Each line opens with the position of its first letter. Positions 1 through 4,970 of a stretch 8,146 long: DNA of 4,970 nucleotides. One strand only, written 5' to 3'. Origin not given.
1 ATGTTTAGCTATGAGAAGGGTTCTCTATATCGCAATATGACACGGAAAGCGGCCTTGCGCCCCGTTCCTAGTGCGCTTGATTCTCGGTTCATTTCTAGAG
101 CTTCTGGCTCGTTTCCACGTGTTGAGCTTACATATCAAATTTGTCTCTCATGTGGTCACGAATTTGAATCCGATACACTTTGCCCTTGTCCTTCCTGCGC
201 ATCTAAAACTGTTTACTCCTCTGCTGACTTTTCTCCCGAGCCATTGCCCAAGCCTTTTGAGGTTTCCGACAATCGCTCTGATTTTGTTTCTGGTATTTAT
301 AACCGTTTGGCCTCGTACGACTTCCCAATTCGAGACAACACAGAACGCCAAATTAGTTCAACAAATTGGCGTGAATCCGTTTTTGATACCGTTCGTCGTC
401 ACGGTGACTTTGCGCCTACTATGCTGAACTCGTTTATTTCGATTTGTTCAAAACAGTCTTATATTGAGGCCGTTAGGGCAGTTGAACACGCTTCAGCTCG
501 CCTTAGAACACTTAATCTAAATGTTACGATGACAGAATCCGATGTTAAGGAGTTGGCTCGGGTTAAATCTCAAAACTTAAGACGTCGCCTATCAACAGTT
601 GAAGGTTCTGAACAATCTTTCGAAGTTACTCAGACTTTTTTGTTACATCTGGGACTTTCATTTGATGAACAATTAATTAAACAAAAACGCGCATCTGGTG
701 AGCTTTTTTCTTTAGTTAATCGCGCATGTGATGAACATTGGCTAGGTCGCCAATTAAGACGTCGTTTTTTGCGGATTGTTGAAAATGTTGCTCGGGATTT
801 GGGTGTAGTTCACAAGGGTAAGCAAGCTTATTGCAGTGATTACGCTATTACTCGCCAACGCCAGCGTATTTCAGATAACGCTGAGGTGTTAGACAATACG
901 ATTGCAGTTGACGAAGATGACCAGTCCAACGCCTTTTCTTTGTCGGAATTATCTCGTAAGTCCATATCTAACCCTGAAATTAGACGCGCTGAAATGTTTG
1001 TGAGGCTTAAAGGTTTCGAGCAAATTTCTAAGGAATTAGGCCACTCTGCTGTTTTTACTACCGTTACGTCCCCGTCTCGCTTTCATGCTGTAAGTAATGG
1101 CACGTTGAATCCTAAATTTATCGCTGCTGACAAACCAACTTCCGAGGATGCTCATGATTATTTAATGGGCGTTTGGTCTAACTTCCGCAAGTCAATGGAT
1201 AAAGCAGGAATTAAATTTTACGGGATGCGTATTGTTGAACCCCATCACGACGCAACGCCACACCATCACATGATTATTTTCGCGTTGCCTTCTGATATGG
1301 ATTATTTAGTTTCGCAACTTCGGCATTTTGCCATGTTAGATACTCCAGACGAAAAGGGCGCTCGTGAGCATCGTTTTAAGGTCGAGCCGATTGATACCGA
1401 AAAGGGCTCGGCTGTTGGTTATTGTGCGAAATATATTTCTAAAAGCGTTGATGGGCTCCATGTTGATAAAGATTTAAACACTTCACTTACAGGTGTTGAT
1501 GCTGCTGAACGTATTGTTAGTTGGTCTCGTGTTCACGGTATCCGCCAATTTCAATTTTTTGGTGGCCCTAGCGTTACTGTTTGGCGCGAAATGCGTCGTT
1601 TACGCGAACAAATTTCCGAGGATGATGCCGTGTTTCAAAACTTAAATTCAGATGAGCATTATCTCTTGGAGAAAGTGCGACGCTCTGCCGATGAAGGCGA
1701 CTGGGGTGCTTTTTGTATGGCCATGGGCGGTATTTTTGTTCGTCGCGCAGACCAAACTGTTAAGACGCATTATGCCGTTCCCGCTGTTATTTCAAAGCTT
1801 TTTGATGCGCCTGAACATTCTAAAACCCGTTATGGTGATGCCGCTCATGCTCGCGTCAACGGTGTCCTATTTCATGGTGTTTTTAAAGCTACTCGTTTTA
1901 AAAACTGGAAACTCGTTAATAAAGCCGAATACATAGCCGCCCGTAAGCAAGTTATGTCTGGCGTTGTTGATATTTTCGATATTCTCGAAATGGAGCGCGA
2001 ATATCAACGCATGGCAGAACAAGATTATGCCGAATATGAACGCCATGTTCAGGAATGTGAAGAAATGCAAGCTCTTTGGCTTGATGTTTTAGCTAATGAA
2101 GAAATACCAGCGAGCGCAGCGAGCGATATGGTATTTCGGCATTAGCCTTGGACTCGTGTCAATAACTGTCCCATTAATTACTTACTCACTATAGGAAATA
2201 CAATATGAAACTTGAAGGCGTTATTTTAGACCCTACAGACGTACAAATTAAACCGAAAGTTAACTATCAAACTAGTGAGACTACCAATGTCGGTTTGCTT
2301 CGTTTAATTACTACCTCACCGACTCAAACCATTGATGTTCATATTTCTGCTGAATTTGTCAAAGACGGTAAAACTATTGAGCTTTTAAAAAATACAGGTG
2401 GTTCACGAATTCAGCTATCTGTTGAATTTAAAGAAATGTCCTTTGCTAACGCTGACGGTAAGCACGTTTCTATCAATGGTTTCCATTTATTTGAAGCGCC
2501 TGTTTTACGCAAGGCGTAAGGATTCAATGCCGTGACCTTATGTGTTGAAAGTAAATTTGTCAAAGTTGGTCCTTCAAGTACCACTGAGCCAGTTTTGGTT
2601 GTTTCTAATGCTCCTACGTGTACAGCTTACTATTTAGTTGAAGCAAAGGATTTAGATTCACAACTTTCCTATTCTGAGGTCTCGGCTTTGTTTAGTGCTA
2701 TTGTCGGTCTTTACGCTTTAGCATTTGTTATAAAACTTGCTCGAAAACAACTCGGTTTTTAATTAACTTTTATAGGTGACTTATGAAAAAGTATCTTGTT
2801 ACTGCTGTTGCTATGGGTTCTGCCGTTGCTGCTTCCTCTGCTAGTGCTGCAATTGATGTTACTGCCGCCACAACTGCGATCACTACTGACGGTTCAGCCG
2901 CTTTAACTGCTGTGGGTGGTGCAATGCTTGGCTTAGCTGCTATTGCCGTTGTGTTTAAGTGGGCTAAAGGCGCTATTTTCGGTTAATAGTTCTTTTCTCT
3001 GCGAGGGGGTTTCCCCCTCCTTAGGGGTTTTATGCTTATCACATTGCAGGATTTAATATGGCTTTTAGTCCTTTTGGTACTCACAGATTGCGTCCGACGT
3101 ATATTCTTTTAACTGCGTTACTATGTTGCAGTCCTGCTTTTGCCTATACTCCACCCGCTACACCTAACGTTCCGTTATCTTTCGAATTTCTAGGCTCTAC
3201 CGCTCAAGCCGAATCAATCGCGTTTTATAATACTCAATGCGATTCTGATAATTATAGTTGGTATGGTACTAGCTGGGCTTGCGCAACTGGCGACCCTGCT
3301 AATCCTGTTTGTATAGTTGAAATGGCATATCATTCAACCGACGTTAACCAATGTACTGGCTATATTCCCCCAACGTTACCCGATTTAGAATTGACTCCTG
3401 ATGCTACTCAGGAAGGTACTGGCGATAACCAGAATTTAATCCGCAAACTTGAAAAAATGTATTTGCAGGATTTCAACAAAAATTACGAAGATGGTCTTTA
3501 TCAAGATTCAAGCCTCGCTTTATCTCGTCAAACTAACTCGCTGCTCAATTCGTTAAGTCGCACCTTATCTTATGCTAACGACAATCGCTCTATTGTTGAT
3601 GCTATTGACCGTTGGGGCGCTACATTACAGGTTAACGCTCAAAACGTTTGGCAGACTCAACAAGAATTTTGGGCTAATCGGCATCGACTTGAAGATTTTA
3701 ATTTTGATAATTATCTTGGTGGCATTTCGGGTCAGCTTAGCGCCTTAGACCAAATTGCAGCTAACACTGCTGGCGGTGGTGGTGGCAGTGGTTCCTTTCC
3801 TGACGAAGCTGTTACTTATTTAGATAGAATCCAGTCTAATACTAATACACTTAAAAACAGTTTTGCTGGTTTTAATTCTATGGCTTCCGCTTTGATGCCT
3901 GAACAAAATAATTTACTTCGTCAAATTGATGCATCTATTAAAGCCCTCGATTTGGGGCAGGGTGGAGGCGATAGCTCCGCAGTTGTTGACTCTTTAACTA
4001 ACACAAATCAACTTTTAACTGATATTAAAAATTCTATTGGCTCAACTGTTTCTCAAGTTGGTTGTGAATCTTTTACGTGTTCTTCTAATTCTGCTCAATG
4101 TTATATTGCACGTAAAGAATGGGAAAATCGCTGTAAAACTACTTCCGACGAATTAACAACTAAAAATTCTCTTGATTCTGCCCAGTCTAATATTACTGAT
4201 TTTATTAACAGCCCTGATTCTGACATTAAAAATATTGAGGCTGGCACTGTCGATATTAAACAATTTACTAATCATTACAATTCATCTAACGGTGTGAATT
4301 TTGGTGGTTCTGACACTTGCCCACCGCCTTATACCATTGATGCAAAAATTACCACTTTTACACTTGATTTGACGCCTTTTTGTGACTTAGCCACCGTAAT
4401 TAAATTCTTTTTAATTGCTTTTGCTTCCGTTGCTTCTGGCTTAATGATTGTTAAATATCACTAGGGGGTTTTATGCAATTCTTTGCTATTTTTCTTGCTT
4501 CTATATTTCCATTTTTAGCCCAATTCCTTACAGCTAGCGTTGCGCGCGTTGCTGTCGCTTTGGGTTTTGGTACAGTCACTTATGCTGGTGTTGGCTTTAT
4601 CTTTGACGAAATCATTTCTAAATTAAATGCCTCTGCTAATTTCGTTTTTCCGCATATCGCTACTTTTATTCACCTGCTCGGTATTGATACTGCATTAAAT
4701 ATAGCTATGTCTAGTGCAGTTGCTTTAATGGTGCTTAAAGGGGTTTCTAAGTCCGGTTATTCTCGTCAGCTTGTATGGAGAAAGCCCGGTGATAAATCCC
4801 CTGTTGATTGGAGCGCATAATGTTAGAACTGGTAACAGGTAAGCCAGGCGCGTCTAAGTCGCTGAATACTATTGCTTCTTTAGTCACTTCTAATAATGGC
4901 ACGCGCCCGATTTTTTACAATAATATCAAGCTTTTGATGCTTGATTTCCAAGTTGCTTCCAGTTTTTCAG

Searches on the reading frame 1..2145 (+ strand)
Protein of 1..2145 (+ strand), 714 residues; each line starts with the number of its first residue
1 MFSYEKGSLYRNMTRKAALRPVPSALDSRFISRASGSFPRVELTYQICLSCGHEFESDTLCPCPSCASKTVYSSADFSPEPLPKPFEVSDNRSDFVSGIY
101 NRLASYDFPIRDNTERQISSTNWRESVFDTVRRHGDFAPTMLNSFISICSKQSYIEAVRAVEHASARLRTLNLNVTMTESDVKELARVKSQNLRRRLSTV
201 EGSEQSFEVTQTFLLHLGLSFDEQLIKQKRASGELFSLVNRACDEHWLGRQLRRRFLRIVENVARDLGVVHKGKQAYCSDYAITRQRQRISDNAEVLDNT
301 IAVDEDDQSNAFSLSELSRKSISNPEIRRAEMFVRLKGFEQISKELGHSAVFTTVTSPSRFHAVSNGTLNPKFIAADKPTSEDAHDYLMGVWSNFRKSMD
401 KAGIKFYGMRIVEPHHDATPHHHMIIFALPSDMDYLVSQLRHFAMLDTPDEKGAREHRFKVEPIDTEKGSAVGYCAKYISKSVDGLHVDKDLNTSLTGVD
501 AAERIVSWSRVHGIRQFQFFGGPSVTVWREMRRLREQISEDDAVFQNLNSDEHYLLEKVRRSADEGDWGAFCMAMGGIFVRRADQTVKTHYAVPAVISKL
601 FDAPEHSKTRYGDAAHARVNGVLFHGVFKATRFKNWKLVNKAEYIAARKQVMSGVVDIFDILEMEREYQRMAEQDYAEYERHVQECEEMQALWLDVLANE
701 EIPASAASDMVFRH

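Call 7: search_protein_families(library=pfam, proteins=[window:1-2145:+], max_evalue=0.01)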
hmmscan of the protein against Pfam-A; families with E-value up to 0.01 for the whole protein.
window:1-2145:+ (714 aa): 2 families
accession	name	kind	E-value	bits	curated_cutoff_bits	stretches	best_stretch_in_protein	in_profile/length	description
PF05840.19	Phage_GPA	-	1.2e-81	274.7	31.4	1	223-485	59-320/321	Bacteriophage replication gene A protein (GPA)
PF23343.2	REP_ORF2-G2P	-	1.1e-06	29.3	27.8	1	382-482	13-98/99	Replication-associated protein ORF2/G2P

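Call 8: search_protein_families(library=phrogs, proteins=[window:1-2145:+], max_evalue=0.01)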
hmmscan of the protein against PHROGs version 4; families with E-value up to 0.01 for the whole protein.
window:1-2145:+ (714 aa): 3 families
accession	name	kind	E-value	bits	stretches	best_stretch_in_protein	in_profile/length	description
phrog_91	-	DNA, RNA and nucleotide metabolism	1.2e-165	554.4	1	147-655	114-627/852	nicking at origin of replication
phrog_6857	-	unknown function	1.2e-118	398.7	1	196-644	150-580/855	-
phrog_28319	-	unknown function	2.6e-111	373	1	392-702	2-319/342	-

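Call 45: search_protein_families(library=ncbifam, proteins=[window:1-2145:+], max_evalue=0.01)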
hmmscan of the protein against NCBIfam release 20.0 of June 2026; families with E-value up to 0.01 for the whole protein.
window:1-2145:+ (714 aa): 0 families

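Call 56: find_homologous_proteins(query=window:1-2145:+, max_evalue=1e-50)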
Query window:1-2145:+ (714 aa): 148 proteins with E <= 1e-50 among 8000 candidates; the best 120 are listed.
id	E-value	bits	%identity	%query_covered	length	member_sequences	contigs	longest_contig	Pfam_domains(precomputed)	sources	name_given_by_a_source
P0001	0.0e+0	1514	93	100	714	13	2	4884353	PF23343.3,PF05840.20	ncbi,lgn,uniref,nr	ncbi:replication endonuclease [Shewanella sp. GD04112]|uniref:replication endonuclease n=1 Tax=Shewa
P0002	0.0e+0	1349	82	100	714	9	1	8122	PF23343.3,PF05840.20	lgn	-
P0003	0.0e+0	1034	65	97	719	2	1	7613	PF23343.3,PF05840.20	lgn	-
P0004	4.0e-298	1009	63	100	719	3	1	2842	PF23343.3,PF05840.20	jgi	jgi:hypothetical protein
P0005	9.1e-270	915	58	96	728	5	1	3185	PF23343.3,PF05840.20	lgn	-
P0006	1.3e-261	888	58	92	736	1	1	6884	PF23343.3,PF05840.20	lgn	-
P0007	3.7e-256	870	57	92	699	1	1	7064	PF23343.3,PF05840.20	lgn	-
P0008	7.3e-237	807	53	94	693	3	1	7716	PF23343.3,PF05840.20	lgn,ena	-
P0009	3.5e-232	791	54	89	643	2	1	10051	PF23343.3,PF05840.20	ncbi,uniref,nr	ncbi:MAG: replication endonuclease, partial [Aliivibrio sp.]|uniref:replication endonuclease n=1 Tax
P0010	5.0e-207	708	51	84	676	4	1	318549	PF23343.3,PF05840.20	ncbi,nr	ncbi:replication protein [Vibrio nigripulchritudo]|nr:replication endonuclease [Vibrio nigripulchrit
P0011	2.2e-205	703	49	86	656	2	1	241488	PF23343.3,PF05840.20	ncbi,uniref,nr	ncbi:replication endonuclease [Aliivibrio logei]|uniref:Replication protein n=1 Tax=Aliivibrio logei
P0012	1.8e-204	700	52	81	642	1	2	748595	PF23343.3,PF05840.20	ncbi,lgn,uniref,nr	ncbi:replication endonuclease [Aliivibrio fischeri]|uniref:replication endonuclease n=1 Tax=Aliivibr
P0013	2.1e-204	699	52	81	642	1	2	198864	PF23343.3,PF05840.20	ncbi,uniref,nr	ncbi:replication endonuclease [Aliivibrio fischeri]|uniref:replication endonuclease n=1 Tax=Aliivibr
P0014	3.3e-204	699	52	83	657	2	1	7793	PF23343.3,PF05840.20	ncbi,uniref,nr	ncbi:conserved hypothetical protein [Vibrio aestuarianus]|uniref:replication endonuclease n=1 Tax=Vi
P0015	6.4e-203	694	53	85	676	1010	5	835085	PF23343.3,PF05840.20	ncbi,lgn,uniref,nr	ncbi:replication endonuclease [Vibrio parahaemolyticus]|uniref:replication endonuclease n=1 Tax=Vibr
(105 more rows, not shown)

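Call 57: find_encoding_contigs(protein=P0001, flank=10000, max_places=6)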
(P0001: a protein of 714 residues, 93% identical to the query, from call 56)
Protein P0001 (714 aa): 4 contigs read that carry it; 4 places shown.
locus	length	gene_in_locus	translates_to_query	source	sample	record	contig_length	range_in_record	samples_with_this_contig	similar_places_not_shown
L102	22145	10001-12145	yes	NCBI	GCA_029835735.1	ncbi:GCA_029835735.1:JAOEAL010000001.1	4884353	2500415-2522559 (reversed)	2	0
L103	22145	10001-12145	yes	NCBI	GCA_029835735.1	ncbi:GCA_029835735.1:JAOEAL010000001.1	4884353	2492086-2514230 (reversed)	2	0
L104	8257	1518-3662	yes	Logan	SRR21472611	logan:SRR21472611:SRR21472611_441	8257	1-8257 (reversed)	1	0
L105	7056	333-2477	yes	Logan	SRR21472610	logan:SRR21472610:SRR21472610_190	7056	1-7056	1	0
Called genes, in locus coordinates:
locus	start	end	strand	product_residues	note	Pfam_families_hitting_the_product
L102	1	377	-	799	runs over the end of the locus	PF12156:ATPase-cat_bd, PF00403:HMA, PF00122:E1-E2_ATPase, PF00702:Hydrolase, PF08282:Hydrolase_3 (weak)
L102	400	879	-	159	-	PF05751:FixH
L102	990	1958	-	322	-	PF14715:FixP_N, PF00034:Cytochrom_C, PF13442:Cytochrome_CBB3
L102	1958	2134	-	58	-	PF05545:FixQ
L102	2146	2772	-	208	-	PF02433:FixO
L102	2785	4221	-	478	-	PF00115:COX1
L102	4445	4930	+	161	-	-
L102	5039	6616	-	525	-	PF00072:Response_reg (weak), PF11849:DUF3369, PF13487:HD_5, PF01966:HD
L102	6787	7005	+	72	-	-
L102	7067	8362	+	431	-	PF00589:Phage_integrase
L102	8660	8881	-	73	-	-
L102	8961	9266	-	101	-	-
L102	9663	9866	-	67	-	-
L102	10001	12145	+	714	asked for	PF05840:Phage_GPA, PF23343:REP_ORF2-G2P (weak)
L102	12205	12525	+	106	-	-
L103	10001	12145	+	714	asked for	PF05840:Phage_GPA, PF23343:REP_ORF2-G2P (weak)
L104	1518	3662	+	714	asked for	PF05840:Phage_GPA, PF23343:REP_ORF2-G2P (weak)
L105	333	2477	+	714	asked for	PF05840:Phage_GPA, PF23343:REP_ORF2-G2P (weak)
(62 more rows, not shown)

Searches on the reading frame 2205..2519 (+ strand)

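Call 7: search_protein_families(library=pfam, proteins=[window:2205-2519:+], max_evalue=0.01)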
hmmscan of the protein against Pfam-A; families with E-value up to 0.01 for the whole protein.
window:2205-2519:+ (104 aa): 0 families

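Call 8: search_protein_families(library=phrogs, proteins=[window:2205-2519:+], max_evalue=0.01)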
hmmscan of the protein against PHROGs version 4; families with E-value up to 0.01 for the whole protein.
window:2205-2519:+ (104 aa): 1 family
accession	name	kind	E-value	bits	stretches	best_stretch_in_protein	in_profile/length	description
phrog_5738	-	DNA, RNA and nucleotide metabolism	2e-32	112.8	1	1-102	1-102/105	single strand DNA binding protein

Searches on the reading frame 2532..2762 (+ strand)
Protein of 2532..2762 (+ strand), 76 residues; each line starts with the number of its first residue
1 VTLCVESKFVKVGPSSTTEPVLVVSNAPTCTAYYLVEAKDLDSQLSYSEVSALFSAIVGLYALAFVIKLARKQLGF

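Call 7: search_protein_families(library=pfam, proteins=[window:2532-2762:+], max_evalue=0.01)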
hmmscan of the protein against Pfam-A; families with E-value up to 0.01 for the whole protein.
window:2532-2762:+ (76 aa): 0 families

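Call 8: search_protein_families(library=phrogs, proteins=[window:2532-2762:+], max_evalue=0.01)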
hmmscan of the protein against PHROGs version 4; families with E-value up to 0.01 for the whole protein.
window:2532-2762:+ (76 aa): 2 families
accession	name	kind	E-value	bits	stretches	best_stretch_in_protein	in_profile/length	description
phrog_2924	-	unknown function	5.1e-08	34.2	1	19-72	10-79/80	-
phrog_4644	-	tail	4.4e-06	27.7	1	27-73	19-65/71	tail protein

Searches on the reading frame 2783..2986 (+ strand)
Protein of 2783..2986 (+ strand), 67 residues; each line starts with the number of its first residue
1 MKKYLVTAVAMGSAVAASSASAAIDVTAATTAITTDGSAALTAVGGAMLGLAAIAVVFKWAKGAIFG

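Call 7: search_protein_families(library=pfam, proteins=[window:2783-2986:+], max_evalue=0.01)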
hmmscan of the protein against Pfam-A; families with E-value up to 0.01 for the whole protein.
window:2783-2986:+ (67 aa): 1 family
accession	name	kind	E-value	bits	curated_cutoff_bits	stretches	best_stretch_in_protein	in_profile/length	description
PF05356.16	Phage_Coat_B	-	9.6e-13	48.4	23.5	1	10-65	2-56/56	Inovirus Coat protein B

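Call 8: search_protein_families(library=phrogs, proteins=[window:2783-2986:+], max_evalue=0.01)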
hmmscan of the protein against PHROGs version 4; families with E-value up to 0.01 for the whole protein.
window:2783-2986:+ (67 aa): 2 families
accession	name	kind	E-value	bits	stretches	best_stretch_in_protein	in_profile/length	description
phrog_2374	-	unknown function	8e-18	65.1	1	5-66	14-74/74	-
phrog_1859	-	head and packaging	0.0073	17.6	1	1-56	8-65/76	major head protein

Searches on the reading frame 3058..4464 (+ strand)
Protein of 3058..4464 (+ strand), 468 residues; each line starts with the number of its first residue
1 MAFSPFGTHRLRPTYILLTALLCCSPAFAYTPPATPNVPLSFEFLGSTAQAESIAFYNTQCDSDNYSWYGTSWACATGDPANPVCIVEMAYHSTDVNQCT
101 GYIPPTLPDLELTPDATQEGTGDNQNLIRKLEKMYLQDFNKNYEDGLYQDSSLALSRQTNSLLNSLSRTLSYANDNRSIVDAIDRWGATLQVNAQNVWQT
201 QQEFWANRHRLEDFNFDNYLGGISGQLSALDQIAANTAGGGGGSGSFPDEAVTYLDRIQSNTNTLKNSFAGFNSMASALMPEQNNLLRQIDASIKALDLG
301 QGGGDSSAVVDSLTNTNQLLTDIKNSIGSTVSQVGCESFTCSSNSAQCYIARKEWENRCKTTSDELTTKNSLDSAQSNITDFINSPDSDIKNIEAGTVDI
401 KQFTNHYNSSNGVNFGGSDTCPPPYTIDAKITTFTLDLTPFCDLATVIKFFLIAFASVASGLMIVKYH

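Call 7: search_protein_families(library=pfam, proteins=[window:3058-4464:+], max_evalue=0.01)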
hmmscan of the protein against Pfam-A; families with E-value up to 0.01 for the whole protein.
window:3058-4464:+ (468 aa): 0 families

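Call 8: search_protein_families(library=phrogs, proteins=[window:3058-4464:+], max_evalue=0.01)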
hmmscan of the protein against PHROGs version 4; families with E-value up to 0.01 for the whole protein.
window:3058-4464:+ (468 aa): 5 families
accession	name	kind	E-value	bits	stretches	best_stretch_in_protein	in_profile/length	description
phrog_4352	-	unknown function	1.5e-13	51.5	1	332-465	349-475/479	-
phrog_7568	-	unknown function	1.8e-06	28.7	1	353-460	331-420/433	-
phrog_4454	-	unknown function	5.2e-05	23.7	1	408-464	416-472/477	-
phrog_20131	-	unknown function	0.0026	17.6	1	379-464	312-396/403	-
phrog_18418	-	unknown function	0.0033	17.7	1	371-464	194-292/298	-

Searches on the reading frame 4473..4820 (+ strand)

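Call 7: search_protein_families(library=pfam, proteins=[window:4473-4820:+], max_evalue=0.01)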
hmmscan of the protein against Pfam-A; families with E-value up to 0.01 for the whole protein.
window:4473-4820:+ (115 aa): 1 family
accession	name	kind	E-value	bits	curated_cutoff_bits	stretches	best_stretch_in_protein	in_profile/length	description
PF10734.14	DUF2523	-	1.6e-12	48.2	22.1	1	12-88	2-78/80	Protein of unknown function (DUF2523)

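Call 8: search_protein_families(library=phrogs, proteins=[window:4473-4820:+], max_evalue=0.01)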
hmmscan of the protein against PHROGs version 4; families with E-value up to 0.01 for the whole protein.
window:4473-4820:+ (115 aa): 1 family
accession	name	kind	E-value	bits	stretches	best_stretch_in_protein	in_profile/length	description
phrog_1242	-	head and packaging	1.4e-20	74.2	1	9-97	4-92/97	minor head protein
